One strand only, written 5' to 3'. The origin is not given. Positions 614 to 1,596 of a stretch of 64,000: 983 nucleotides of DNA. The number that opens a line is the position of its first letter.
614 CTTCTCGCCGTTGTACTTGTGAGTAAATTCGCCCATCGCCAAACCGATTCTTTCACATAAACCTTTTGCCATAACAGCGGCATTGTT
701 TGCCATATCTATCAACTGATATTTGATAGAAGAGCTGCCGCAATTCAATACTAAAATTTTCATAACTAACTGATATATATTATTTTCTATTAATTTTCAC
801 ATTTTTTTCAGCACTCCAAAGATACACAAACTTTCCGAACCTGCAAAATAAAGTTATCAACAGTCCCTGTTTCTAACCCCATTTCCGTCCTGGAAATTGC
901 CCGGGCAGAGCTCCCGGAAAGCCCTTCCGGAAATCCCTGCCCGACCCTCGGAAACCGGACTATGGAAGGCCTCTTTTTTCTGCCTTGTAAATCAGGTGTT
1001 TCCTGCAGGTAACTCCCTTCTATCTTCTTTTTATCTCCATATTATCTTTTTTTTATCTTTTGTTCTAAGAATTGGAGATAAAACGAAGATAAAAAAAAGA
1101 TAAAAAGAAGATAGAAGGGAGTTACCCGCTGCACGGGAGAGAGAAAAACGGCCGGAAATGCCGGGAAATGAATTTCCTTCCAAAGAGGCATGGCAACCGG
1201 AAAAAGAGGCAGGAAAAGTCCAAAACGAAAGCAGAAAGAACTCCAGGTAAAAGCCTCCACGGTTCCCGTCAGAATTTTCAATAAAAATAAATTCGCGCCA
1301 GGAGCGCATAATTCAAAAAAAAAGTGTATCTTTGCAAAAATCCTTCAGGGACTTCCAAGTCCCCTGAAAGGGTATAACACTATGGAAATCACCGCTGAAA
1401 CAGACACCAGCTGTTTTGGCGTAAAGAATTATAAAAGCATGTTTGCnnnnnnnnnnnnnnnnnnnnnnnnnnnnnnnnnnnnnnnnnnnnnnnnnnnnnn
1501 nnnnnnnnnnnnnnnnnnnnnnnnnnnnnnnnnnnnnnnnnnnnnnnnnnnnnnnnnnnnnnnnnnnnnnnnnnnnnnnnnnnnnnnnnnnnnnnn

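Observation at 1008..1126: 119-bp perfect-ended palindromic element present twice, each arm made of four 11-bp phased subunits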

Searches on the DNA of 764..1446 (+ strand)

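Call 62: search_rna_families(source=window, start=764, end=1446, threshold=evalue, max_evalue=1)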
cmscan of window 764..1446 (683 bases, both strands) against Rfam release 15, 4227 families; matches with E-value up to 1: 42.
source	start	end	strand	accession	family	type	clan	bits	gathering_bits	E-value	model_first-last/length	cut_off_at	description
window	1004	1130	-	RF04209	MIR7533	Gene; miRNA;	-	65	230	1.5e-12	1-249/249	no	MIR7533 microRNA precursor family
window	1008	1126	-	RF04099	MIR837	Gene; miRNA;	-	57.6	117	2.2e-11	1-122/122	no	MIR837 microRNA precursor family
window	1008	1126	+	RF04099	MIR837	Gene; miRNA;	-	53.4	117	3e-10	1-122/122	no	MIR837 microRNA precursor family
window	1000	1133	-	RF04097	MIR2630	Gene; miRNA;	-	53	144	1.5e-09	1-229/229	no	MIR2630 microRNA precursor family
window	1000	1133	-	RF04174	MIR4208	Gene; miRNA;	-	49.1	140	1.8e-06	1-191/191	no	MIR4208 microRNA precursor family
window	1001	1137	+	RF04097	MIR2630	Gene; miRNA;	-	48.6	144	1.7e-08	1-229/229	no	MIR2630 microRNA precursor family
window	1004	1130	-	RF04205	MIR2606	Gene; miRNA;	-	47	139.7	5.4e-06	1-165/165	no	MIR2606 microRNA precursor family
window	1005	1129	-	RF01005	MIR530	Gene; miRNA;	-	43.8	85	6.1e-07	1-172/172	no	MIR530 microRNA precursor family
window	987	1148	+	RF01043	MIR1023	Gene; miRNA;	-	42.3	90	1.5e-07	1-165/165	no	MIR1023 microRNA precursor family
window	1003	1131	+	RF04205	MIR2606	Gene; miRNA;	-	42.3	139.7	5.4e-05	18-148/165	no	MIR2606 microRNA precursor family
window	1005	1129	-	RF01043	MIR1023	Gene; miRNA;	-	42.2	90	1.7e-07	19-149/165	no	MIR1023 microRNA precursor family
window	997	1134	-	RF00925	MIR1027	Gene; miRNA;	-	41.5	150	2.5e-07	1-142/142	no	MIR1027 microRNA precursor family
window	1000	1134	+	RF04170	MIR7723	Gene; miRNA;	-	41.3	200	8.6e-07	1-235/235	no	MIR7723 microRNA precursor family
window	997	1143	+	RF04174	MIR4208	Gene; miRNA;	-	41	140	8.8e-05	1-191/191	no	MIR4208 microRNA precursor family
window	1000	1138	+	RF04150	MIR2655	Gene; miRNA;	-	39.5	122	0.00025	1-267/267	no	MIR2655 microRNA precursor family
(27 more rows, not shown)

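Call 88: search_dna_similar(query=window:1000-1135:+, collection=plasmids, mode=distant, max_evalue=0.01, max_rows=10)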
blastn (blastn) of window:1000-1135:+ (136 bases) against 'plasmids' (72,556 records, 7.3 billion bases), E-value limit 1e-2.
Records with a match: 3; places in all: 3; records where one place covers at least 80% of the query: 0.
Best place of each record, by identity: 80-90% 3.
By first word of the organism name: Borreliella 1; Bacillus 1; Acinetobacter 1.
By predicted mobility (MOB-suite, as given by PLSDB): non-mobilizable 3.
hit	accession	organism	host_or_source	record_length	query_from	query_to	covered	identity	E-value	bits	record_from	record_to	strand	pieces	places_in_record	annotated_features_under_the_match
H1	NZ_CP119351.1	Borreliella garinii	Homo sapiens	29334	66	114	36%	81.6%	2e-3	49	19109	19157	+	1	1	chromosome replication/partitioning protein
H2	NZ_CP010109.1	Bacillus thuringiensis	soil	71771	77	117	30%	88.4%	2e-3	49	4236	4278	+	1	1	phage replisome organizer N-terminal domain-containing protein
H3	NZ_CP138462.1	Acinetobacter indicus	sludge,cell culture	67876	80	119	29%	87.5%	8e-3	47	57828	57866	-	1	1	hypothetical protein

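Call 89: search_dna_similar(query=window:1000-1135:+, collection=phages, mode=distant, max_evalue=0.01, max_rows=10)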
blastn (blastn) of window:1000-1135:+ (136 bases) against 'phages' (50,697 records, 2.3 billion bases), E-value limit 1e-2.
No match.
